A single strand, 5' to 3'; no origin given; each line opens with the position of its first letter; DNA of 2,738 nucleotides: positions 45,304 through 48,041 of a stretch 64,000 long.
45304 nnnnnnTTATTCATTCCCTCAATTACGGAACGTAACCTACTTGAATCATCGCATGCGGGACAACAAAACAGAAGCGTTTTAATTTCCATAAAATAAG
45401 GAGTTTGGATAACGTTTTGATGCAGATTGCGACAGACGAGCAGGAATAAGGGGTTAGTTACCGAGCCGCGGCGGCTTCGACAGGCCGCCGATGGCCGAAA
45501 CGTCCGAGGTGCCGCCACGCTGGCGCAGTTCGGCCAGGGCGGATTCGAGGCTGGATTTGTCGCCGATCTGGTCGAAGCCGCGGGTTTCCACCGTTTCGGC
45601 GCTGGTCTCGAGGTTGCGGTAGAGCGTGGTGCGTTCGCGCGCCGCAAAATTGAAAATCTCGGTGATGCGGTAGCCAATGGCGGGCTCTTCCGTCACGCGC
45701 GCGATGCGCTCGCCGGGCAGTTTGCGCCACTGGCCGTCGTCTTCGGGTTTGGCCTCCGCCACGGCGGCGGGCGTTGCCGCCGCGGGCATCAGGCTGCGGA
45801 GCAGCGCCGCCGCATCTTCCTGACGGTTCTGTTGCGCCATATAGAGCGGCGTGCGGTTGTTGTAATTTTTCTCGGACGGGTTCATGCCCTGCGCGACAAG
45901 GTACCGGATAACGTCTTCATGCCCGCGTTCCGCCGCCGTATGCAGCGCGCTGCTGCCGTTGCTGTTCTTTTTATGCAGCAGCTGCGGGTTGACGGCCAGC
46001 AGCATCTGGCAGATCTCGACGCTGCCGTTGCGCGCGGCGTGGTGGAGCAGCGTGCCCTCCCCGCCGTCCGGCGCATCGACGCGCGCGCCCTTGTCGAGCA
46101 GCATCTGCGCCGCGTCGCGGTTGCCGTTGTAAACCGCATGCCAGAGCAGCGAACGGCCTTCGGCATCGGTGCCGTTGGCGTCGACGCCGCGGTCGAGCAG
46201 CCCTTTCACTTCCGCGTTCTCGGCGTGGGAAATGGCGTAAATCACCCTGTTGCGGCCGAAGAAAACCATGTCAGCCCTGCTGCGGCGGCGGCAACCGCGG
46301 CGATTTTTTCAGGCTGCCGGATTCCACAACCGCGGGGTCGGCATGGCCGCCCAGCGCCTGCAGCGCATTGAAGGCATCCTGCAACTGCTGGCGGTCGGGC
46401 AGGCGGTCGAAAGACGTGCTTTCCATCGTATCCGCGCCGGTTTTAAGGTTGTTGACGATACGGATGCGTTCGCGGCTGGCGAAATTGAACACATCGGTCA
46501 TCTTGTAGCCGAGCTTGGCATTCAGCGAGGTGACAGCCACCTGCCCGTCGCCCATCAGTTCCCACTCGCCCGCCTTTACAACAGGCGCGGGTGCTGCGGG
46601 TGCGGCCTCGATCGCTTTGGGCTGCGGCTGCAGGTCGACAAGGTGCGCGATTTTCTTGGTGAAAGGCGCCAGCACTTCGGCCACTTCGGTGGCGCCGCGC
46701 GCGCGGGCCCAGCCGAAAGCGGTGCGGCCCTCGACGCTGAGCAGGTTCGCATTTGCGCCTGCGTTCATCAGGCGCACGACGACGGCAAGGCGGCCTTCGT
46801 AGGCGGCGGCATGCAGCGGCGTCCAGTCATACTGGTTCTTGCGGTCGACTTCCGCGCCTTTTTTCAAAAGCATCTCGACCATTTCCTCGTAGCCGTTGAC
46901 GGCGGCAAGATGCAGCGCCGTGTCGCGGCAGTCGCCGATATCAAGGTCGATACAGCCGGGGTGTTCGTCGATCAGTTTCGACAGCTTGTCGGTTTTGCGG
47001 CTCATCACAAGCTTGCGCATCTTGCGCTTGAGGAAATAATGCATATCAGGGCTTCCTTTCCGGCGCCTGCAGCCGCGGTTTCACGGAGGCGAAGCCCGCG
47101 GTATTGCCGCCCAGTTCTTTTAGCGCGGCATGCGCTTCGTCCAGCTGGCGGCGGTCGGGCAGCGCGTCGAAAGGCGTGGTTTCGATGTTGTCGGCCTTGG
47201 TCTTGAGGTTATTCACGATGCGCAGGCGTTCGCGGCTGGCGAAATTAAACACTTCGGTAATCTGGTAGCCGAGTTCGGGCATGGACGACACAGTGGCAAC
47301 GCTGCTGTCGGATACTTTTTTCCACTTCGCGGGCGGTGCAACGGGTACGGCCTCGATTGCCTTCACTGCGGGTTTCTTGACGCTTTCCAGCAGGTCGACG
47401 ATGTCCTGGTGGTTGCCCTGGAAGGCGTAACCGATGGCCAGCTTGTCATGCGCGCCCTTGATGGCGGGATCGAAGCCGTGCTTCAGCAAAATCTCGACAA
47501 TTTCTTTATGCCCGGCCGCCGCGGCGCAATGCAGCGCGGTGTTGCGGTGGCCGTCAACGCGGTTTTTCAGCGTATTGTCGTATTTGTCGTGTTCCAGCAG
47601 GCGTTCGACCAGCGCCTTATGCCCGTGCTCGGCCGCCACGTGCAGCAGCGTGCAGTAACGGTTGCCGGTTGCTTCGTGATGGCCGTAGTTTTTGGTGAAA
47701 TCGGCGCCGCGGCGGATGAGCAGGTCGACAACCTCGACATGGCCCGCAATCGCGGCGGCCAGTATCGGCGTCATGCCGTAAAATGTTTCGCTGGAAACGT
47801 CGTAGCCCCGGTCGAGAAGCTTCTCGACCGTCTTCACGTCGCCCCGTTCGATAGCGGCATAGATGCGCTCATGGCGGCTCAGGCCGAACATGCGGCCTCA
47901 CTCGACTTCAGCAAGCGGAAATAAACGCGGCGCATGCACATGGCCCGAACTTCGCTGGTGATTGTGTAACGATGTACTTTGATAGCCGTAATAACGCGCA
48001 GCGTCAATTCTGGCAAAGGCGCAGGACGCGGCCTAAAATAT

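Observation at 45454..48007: Three-gene operon of ankyrin-repeat paralogs sharing an unrecognised ~90-aa C-terminal module and a basic tail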

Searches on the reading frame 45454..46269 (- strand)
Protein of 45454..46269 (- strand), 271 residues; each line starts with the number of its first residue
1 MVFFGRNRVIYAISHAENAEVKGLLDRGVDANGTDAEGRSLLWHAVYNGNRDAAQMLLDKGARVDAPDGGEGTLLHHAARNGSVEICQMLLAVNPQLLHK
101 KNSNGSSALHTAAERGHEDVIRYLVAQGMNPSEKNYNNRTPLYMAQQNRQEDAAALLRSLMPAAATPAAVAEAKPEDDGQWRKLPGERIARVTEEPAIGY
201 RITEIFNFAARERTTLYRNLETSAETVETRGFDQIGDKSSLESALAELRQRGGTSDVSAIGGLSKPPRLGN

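Call 3: search_protein_families(library=pfam, proteins=[window:45454-46269:-], max_evalue=0.1)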
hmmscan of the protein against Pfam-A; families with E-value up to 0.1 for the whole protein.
window:45454-46269:- (271 aa): 6 families
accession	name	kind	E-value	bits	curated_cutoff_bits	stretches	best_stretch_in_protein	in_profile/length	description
PF12796.13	Ank_2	-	5.1e-30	104.3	27.3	2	75-157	1-79/90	Ankyrin repeats (3 copies)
PF13637.12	Ank_4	-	1.3e-25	89.3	22.7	3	109-157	1-49/50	Ankyrin repeats (many copies)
PF00023.36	Ank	-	3.9e-20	71.2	21.1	3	104-135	1-32/33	Ankyrin repeat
PF13606.12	Ank_3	-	2.8e-18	64.3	22.3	3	73-94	4-25/30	Ankyrin repeat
PF13857.12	Ank_5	-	6.1e-14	52.4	27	3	57-109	1-53/56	Ankyrin repeats (many copies)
PF24521.3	Ank_KRIT1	-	2.4e-08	34.3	80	1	42-153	22-133/149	KRIT1 ankyrin-repeats domain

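Call 4: search_protein_families(library=ncbifam, proteins=[window:45454-46269:-], max_evalue=0.1)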
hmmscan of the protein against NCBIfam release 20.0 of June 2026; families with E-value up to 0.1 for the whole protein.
window:45454-46269:- (271 aa): 8 families
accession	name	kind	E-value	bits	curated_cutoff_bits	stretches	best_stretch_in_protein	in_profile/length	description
NF043029.1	T4SS_AnkY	equivalog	2.7e-13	49.2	600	2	6-83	459-536/543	Dot/Icm T4SS effector AnkY/LegA9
NF041931.2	MzaA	equivalog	5.5e-13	48.6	800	2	100-180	30-104/726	MZA anti-phage system associated sigma-70 family RNA polymerase sigma factor MzaA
NF043028.1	T4SS_AnkX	equivalog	8.7e-12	44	1400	1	9-114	622-728/938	Dot/Icm T4SS effector AnkN/AnkX/LegA8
NF043023.1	T4SS_AnkH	equivalog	3.4e-09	36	600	1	16-93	10-87/467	Dot/Icm T4SS effector AnkH/LegA3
NF043022.1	T4SS_AnkG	equivalog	8.2e-08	31.4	500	1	35-167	293-429/455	Dot/Icm T4SS effector AnkG/AnkZ/LegA7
NF043021.1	T4SS_AnkF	equivalog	2.9e-07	29.2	1000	1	71-134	585-648/917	Dot/Icm T4SS effector AnkF/LegA14/Ceg31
NF043019.1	T4SS_AnkC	equivalog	0.001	18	450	1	43-106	172-236/459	Dot/Icm T4SS effector AnkC/LegA12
TIGR00870.1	trp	subfamily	0.021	12.9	498.75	1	29-130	46-156/747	transient-receptor-potential calcium channel protein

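Call 70: search_protein_families(library=padloc, proteins=[window:45454-46269:-], max_evalue=1)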
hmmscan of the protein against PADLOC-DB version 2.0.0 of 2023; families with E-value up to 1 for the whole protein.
window:45454-46269:- (271 aa): 3 families
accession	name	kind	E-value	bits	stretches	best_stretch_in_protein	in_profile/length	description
PDLC04783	PDC-M72A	-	1.1e-21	75.6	1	9-152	234-376/392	-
PDLC02908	Ankyrin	-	5.6e-11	39.4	1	16-109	747-840/880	-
PDLC02203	MzaA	-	0.0019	14.6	1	41-121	14-93/683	-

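Call 71: search_protein_families(library=phrogs, proteins=[window:45454-46269:-], max_evalue=1)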
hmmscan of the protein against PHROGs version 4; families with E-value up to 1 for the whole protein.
window:45454-46269:- (271 aa): 4 families
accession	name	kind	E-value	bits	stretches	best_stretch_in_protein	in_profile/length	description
phrog_9049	-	unknown function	7.8e-25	86.1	1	21-157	3240-3375/4700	-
phrog_9262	-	unknown function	6.2e-15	56.4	2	73-145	42-115/253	-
phrog_16592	-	unknown function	9.2e-05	21.5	2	73-149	179-258/974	-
phrog_5369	-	lysis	0.28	11.9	0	56-83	7-35/60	Rz-like spanin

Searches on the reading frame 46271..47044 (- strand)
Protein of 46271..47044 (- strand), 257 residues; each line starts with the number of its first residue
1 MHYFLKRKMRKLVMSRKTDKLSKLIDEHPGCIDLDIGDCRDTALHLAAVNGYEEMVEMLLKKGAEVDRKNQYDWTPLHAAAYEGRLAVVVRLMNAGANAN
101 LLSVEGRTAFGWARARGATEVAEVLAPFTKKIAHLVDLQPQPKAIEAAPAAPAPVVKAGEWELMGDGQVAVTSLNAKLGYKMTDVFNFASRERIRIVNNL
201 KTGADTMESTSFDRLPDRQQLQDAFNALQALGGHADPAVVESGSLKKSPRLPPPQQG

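Call 3: search_protein_families(library=pfam, proteins=[window:46271-47044:-], max_evalue=0.1)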
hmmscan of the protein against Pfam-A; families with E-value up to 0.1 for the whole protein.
window:46271-47044:- (257 aa): 6 families
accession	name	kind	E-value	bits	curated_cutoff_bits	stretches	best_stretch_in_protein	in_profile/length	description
PF00023.36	Ank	-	2e-17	62.8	21.1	2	41-70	3-32/33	Ankyrin repeat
PF13637.12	Ank_4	-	6.8e-17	61.6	22.7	2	44-89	1-46/50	Ankyrin repeats (many copies)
PF12796.13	Ank_2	-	2.7e-16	60.4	27.3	2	19-70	43-90/90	Ankyrin repeats (3 copies)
PF13606.12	Ank_3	-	6.9e-12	44.7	22.3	2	41-67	3-29/30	Ankyrin repeat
PF13857.12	Ank_5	-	2.7e-11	44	27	2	59-109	1-52/56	Ankyrin repeats (many copies)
PF24521.3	Ank_KRIT1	-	0.0082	16.3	80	1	42-110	20-122/149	KRIT1 ankyrin-repeats domain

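Call 4: search_protein_families(library=ncbifam, proteins=[window:46271-47044:-], max_evalue=0.1)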
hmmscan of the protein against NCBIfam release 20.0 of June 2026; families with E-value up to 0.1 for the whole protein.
window:46271-47044:- (257 aa): 10 families
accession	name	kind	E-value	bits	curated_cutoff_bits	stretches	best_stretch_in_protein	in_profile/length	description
NF041931.2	MzaA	equivalog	1.2e-13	50.8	800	1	44-134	6-96/726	MZA anti-phage system associated sigma-70 family RNA polymerase sigma factor MzaA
NF043029.1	T4SS_AnkY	equivalog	2.5e-09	36.1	600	1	39-111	457-529/543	Dot/Icm T4SS effector AnkY/LegA9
NF043023.1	T4SS_AnkH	equivalog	2.1e-07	30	600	1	54-125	13-84/467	Dot/Icm T4SS effector AnkH/LegA3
NF043022.1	T4SS_AnkG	equivalog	4.5e-07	29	500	1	29-117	354-447/455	Dot/Icm T4SS effector AnkG/AnkZ/LegA7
NF043019.1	T4SS_AnkC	equivalog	0.0004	19.4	450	1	42-100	169-228/459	Dot/Icm T4SS effector AnkC/LegA12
NF043028.1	T4SS_AnkX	equivalog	0.00048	18.4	1400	1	14-126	364-478/938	Dot/Icm T4SS effector AnkN/AnkX/LegA8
TIGR00870.1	trp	subfamily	0.0013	16.9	498.75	1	42-67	133-158/747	transient-receptor-potential calcium channel protein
NF043021.1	T4SS_AnkF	equivalog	0.0018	16.6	1000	1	27-116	607-676/917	Dot/Icm T4SS effector AnkF/LegA14/Ceg31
NF043024.1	T4SS_AnkI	equivalog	0.002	16.9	550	0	33-70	235-271/439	Dot/Icm T4SS effector AnkI/LegAS4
NF043027.1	T4SS_AnkQ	equivalog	0.039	12.6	700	1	42-110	329-401/496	Dot/Icm T4SS effector AnkQ/LegA10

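Call 70: search_protein_families(library=padloc, proteins=[window:46271-47044:-], max_evalue=1)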
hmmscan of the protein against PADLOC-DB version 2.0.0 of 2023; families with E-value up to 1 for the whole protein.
window:46271-47044:- (257 aa): 2 families
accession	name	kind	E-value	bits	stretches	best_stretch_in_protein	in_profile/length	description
PDLC04783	PDC-M72A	-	1.4e-13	48.9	1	41-125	264-348/392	-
PDLC02908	Ankyrin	-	3.6e-07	26.8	1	22-127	719-823/880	-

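Call 71: search_protein_families(library=phrogs, proteins=[window:46271-47044:-], max_evalue=1)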
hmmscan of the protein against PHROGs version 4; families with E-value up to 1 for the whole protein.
window:46271-47044:- (257 aa): 5 families
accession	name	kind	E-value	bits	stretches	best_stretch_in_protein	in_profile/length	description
phrog_9049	-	unknown function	3.9e-20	70.5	1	42-127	3543-3628/4700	-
phrog_9262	-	unknown function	1.7e-13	51.6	1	17-126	17-130/253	-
phrog_16592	-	unknown function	0.0016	17.4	1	33-120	139-225/974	-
phrog_18837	-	unknown function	0.05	14.7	1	159-235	65-137/161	-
phrog_26158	-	unknown function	0.079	14.2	1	51-88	27-64/74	-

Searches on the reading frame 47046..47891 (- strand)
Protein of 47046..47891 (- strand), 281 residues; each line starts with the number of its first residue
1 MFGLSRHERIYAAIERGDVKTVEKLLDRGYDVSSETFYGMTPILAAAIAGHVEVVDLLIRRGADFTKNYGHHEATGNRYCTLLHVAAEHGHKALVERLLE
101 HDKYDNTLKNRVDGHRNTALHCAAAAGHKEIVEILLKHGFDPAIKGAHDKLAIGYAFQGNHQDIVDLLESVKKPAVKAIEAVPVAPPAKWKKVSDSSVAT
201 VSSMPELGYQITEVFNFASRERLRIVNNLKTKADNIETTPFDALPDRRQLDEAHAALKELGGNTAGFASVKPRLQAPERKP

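Call 3: search_protein_families(library=pfam, proteins=[window:47046-47891:-], max_evalue=0.1)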
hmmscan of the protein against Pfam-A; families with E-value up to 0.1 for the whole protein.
window:47046-47891:- (281 aa): 8 families
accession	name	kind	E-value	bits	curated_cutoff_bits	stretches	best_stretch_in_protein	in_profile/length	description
PF12796.13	Ank_2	-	2e-27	96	27.3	2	83-168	1-79/90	Ankyrin repeats (3 copies)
PF00023.36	Ank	-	2.6e-25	87.5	21.1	3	117-145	3-31/33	Ankyrin repeat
PF13606.12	Ank_3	-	5.2e-21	72.6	22.3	3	116-143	2-29/30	Ankyrin repeat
PF13637.12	Ank_4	-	1.5e-19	70.1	22.7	3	83-136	1-50/50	Ankyrin repeats (many copies)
PF13857.12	Ank_5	-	4.3e-16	59.3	27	3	110-155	10-55/56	Ankyrin repeats (many copies)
PF24521.3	Ank_KRIT1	-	2.3e-10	40.8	80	2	8-110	20-116/149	KRIT1 ankyrin-repeats domain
PF11838.14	ERAP1_C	-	0.0033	17.3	38.2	1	43-173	134-258/318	ERAP1-like C-terminal domain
PF07729.17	FCD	-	0.041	14.7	24.3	0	5-27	98-120/125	FCD domain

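Call 4: search_protein_families(library=ncbifam, proteins=[window:47046-47891:-], max_evalue=0.1)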
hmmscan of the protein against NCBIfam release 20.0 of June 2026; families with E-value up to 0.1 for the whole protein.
window:47046-47891:- (281 aa): 11 families
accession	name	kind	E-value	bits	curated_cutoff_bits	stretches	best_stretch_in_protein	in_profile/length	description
NF041931.2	MzaA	equivalog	2.7e-18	66.2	800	2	108-205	27-127/726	MZA anti-phage system associated sigma-70 family RNA polymerase sigma factor MzaA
NF043022.1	T4SS_AnkG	equivalog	4.4e-11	42.2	500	1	12-165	302-452/455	Dot/Icm T4SS effector AnkG/AnkZ/LegA7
NF043023.1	T4SS_AnkH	equivalog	3.1e-09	36.1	600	1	14-107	7-93/467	Dot/Icm T4SS effector AnkH/LegA3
NF043028.1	T4SS_AnkX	equivalog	4.6e-08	31.7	1400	1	6-157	548-693/938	Dot/Icm T4SS effector AnkN/AnkX/LegA8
NF043029.1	T4SS_AnkY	equivalog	1e-06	27.5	600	1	89-156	468-531/543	Dot/Icm T4SS effector AnkY/LegA9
NF008749.0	PRK11784.1-1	equivalog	8.4e-05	21.9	548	1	58-169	258-362/364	tRNA 2-selenouridine(34) synthase MnmH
TIGR00870.1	trp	subfamily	0.00025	19.2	498.75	1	34-140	126-202/747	transient-receptor-potential calcium channel protein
NF043021.1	T4SS_AnkF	equivalog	0.0004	18.8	1000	1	9-65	588-645/917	Dot/Icm T4SS effector AnkF/LegA14/Ceg31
NF043019.1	T4SS_AnkC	equivalog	0.0011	18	450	1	10-109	131-231/459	Dot/Icm T4SS effector AnkC/LegA12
NF008751.0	PRK11784.1-3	equivalog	0.0053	16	361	1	95-172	289-365/367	tRNA 2-selenouridine(34) synthase MnmH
NF007745.0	PRK10425.1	equivalog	0.036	13.3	395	1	48-141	80-170/260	3'-5' ssDNA/RNA exonuclease TatD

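Call 53: list_cluster_members(proteins=[window:47049-47891:-, window:46274-47044:-, window:45457-46269:-])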
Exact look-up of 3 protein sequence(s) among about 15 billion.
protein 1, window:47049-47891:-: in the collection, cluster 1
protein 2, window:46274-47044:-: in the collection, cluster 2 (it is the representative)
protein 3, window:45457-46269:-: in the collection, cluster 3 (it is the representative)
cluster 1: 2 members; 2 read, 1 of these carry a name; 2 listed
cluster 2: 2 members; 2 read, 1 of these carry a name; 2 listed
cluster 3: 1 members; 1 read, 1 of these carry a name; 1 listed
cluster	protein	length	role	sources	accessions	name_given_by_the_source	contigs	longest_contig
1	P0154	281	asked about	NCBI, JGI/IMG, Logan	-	ankyrin repeat protein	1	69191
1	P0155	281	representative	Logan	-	-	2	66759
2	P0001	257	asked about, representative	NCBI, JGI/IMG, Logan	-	hypothetical protein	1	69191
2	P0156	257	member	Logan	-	-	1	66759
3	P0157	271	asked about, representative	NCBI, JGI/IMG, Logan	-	hypothetical protein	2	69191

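Call 70: search_protein_families(library=padloc, proteins=[window:47046-47891:-], max_evalue=1)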
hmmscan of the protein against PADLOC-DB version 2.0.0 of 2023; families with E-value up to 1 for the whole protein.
window:47046-47891:- (281 aa): 3 families
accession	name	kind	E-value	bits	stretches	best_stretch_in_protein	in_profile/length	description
PDLC04783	PDC-M72A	-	1.7e-16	58.5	2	81-169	232-316/392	-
PDLC02908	Ankyrin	-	2.2e-08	30.8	2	13-101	743-824/880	-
PDLC02203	MzaA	-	1.9e-05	21.2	2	13-67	18-72/683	-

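Call 71: search_protein_families(library=phrogs, proteins=[window:47046-47891:-], max_evalue=1)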
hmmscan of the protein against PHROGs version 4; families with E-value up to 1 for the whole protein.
window:47046-47891:- (281 aa): 3 families
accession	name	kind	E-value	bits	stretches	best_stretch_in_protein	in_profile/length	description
phrog_9049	-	unknown function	5.6e-24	83.2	1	10-168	3128-3276/4700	-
phrog_9262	-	unknown function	2.2e-18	67.7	2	12-109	46-140/253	-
phrog_16592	-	unknown function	0.001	18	1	46-168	151-264/974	-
